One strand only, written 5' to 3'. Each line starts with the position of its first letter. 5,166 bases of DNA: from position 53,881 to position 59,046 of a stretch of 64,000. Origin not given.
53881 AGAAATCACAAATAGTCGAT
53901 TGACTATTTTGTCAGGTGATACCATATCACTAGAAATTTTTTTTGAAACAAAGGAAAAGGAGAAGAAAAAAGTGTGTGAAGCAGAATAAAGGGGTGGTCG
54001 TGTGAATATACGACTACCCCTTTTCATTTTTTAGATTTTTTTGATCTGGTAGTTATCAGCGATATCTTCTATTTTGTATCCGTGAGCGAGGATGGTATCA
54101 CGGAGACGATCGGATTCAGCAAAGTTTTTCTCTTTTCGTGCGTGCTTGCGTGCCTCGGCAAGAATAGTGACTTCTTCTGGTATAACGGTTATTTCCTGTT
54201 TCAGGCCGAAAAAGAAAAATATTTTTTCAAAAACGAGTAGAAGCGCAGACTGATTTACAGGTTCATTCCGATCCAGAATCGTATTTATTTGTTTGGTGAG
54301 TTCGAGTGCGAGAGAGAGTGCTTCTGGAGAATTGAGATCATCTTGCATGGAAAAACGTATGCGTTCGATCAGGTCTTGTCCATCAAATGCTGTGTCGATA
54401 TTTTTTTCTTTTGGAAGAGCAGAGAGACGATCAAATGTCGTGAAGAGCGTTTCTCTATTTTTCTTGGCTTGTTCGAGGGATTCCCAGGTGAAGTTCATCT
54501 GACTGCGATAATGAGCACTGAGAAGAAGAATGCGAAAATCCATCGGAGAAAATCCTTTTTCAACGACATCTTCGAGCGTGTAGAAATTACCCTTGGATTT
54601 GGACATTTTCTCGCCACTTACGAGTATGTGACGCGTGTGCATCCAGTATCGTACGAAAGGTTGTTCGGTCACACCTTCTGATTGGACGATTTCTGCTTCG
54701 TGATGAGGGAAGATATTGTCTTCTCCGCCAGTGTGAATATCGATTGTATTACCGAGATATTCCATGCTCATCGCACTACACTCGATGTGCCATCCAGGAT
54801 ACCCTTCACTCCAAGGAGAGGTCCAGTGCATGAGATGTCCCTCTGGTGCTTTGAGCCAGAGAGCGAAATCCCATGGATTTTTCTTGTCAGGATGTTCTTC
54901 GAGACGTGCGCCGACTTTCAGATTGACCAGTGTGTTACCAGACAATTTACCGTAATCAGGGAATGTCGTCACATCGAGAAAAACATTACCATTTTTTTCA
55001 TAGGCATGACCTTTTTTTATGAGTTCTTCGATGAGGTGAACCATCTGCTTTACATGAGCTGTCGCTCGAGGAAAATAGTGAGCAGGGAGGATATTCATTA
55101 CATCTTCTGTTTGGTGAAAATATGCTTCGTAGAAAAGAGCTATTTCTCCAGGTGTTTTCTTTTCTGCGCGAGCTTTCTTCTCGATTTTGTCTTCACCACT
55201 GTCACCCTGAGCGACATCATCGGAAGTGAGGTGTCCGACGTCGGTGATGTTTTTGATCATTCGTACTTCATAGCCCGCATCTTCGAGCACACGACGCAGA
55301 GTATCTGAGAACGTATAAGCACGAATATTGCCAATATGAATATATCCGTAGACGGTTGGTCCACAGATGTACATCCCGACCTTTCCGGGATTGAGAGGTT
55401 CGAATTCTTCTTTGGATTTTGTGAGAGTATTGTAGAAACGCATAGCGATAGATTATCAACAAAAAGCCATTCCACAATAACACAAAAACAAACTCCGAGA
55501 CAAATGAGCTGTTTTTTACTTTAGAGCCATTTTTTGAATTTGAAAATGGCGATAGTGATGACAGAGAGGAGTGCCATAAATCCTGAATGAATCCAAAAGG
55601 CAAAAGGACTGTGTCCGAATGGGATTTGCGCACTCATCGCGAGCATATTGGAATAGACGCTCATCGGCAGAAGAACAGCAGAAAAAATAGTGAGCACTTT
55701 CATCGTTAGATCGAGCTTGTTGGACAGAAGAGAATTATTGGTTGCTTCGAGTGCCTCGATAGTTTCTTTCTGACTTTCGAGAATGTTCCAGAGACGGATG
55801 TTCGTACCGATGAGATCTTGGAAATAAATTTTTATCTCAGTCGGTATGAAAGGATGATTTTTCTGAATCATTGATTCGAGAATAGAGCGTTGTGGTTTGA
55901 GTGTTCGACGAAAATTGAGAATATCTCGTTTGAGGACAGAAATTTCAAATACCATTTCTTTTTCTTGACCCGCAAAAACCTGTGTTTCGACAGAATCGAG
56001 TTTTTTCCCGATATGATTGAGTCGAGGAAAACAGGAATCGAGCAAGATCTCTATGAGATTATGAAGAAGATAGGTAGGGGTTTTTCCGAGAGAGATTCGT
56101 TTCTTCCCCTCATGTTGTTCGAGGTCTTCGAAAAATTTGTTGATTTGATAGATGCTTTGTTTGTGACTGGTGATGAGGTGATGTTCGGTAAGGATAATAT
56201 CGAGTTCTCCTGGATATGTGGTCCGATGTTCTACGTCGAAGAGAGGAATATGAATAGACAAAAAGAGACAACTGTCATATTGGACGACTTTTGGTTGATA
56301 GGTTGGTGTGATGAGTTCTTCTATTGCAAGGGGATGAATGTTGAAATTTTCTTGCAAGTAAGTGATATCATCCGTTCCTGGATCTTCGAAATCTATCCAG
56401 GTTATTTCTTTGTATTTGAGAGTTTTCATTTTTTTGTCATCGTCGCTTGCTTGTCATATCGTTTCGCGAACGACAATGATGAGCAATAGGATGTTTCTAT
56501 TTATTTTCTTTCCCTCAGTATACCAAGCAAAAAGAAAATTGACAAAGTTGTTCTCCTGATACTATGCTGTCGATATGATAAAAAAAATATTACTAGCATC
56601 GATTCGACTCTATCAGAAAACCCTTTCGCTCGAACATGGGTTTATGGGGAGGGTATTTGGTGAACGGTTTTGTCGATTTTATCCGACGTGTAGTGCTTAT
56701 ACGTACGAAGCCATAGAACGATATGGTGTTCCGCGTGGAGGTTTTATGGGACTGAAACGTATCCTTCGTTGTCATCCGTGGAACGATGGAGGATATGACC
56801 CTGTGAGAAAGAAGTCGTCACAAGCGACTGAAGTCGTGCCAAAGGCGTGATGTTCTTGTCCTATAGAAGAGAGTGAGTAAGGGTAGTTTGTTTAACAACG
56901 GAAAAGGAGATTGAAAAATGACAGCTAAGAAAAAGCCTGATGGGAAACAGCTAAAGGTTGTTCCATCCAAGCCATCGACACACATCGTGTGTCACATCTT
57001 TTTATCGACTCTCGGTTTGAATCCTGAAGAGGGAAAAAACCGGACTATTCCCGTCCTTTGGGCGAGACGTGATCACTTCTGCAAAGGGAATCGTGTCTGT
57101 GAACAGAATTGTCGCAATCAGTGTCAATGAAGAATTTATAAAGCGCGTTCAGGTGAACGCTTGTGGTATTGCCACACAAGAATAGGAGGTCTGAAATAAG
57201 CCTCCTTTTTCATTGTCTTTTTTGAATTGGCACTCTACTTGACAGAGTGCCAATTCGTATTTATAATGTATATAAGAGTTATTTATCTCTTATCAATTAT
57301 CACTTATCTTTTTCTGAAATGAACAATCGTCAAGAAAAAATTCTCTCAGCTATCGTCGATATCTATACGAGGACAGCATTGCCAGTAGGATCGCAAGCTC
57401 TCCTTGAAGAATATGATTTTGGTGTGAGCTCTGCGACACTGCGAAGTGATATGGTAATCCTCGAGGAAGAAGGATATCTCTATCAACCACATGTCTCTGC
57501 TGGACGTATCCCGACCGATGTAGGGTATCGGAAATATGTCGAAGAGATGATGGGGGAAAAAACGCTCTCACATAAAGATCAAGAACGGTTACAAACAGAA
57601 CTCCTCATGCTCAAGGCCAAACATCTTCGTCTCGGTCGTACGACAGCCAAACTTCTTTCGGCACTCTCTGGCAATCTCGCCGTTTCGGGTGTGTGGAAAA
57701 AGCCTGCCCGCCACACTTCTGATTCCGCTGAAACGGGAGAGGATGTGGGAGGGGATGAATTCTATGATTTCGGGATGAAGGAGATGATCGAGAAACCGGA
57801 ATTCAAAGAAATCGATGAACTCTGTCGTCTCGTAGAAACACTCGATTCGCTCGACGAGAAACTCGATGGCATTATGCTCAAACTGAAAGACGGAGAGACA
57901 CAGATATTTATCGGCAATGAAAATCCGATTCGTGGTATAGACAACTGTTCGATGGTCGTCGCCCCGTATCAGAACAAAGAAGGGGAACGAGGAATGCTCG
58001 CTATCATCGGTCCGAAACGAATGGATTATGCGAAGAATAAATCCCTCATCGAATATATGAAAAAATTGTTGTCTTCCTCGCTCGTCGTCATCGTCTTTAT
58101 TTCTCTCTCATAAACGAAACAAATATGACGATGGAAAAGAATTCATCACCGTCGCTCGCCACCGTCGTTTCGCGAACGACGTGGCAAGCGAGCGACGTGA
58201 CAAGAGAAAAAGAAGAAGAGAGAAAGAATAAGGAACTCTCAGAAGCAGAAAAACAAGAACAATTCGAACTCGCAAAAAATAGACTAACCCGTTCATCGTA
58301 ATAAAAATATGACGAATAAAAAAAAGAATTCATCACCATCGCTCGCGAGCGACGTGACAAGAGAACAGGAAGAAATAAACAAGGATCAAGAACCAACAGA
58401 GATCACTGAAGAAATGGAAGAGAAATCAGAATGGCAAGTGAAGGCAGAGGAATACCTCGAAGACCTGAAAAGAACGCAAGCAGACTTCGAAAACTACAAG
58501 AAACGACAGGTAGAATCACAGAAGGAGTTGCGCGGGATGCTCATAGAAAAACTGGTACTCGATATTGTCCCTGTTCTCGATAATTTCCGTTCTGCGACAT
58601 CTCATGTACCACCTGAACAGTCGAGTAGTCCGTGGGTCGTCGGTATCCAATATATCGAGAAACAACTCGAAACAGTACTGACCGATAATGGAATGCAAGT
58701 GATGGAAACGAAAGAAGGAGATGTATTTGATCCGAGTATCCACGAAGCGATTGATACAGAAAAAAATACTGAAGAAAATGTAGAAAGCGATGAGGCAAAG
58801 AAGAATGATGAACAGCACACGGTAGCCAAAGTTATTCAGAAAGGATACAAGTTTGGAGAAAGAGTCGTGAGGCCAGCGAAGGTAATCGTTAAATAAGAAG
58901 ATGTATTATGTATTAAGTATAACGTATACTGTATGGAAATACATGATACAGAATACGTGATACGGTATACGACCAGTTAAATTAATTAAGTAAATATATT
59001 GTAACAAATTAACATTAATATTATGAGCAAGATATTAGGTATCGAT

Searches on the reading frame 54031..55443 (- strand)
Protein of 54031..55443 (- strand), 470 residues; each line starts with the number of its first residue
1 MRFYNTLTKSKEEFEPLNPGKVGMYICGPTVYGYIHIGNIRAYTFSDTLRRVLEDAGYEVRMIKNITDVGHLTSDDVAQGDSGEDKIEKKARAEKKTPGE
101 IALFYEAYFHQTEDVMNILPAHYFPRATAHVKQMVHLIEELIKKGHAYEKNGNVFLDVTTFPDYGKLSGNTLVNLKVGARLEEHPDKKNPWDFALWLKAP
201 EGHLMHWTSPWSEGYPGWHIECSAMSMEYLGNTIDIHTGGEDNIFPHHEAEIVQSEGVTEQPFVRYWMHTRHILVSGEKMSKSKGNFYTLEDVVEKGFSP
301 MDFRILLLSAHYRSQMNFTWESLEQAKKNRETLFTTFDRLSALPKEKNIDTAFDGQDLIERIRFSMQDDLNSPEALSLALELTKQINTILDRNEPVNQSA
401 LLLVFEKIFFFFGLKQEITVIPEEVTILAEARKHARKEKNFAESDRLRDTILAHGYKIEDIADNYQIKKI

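Call 43: search_protein_families(library=pfam, proteins=[window:54031-55443:-], max_evalue=0.001)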
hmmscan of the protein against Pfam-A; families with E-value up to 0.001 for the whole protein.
window:54031-55443:- (470 aa): 6 families
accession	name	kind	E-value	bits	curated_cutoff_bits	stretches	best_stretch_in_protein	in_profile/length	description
PF01406.26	tRNA-synt_1e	-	9.8e-101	337.5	27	1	14-327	2-300/301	tRNA synthetases class I (C) catalytic domain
PF09334.17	tRNA-synt_1g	-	8.5e-09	35.1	20.1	1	262-329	310-376/391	tRNA synthetases class I (M)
PF00133.28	tRNA-synt_1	-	2.2e-07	30.4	22.7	0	235-318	330-413/414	tRNA synthetases class I (I, L, M and V)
PF09190.17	DALR_2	-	2.3e-06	28.5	22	1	365-402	5-43/57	DALR domain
PF01921.24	tRNA-synt_1f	-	3.1e-06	26.8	27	0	27-70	28-71/360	tRNA synthetases class I (K)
PF23493.1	CysS_C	-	9.1e-05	22.9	23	1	422-463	5-46/51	Cysteinyl-tRNA ligase anticodon binding domain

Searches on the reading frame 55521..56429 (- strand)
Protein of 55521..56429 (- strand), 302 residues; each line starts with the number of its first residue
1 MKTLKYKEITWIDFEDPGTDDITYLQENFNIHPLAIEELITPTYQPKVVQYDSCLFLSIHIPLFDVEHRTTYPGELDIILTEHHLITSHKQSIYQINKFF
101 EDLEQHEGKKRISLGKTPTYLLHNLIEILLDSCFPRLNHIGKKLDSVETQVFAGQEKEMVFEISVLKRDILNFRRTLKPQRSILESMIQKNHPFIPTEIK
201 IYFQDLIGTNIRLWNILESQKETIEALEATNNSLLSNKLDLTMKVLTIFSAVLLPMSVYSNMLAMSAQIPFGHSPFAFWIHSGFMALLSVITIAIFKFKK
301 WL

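Call 43: search_protein_families(library=pfam, proteins=[window:55521-56429:-], max_evalue=0.001)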
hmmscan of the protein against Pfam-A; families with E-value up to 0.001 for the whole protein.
window:55521-56429:- (302 aa): 1 family
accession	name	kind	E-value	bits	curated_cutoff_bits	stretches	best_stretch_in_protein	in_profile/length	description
PF01544.23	CorA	-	4e-51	174.5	27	1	7-297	2-291/292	CorA-like Mg2+ transporter protein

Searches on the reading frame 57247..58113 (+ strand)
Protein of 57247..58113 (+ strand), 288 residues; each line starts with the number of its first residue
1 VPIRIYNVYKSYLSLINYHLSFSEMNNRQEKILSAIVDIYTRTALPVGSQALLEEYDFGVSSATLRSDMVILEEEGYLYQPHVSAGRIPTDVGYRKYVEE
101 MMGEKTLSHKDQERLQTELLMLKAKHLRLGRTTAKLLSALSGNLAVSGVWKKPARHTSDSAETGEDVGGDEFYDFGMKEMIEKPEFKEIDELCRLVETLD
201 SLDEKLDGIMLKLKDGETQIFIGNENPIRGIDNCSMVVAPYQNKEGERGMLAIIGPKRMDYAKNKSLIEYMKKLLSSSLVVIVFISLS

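Call 43: search_protein_families(library=pfam, proteins=[window:57247-58113:+], max_evalue=0.001)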
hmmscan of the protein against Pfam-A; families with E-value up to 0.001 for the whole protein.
window:57247-58113:+ (288 aa): 1 family
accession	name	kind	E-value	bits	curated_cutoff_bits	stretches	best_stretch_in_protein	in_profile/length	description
PF01628.27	HrcA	-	1.3e-22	81.2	22.2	1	168-263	123-213/215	HrcA protein C terminal domain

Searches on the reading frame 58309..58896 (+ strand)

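Call 43: search_protein_families(library=pfam, proteins=[window:58309-58896:+], max_evalue=0.001)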
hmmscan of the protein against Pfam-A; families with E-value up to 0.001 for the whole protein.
window:58309-58896:+ (195 aa): 1 family
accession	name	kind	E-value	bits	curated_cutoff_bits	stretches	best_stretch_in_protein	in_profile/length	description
PF01025.24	GrpE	-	6.6e-37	127.2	25.8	1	25-194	6-163/165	GrpE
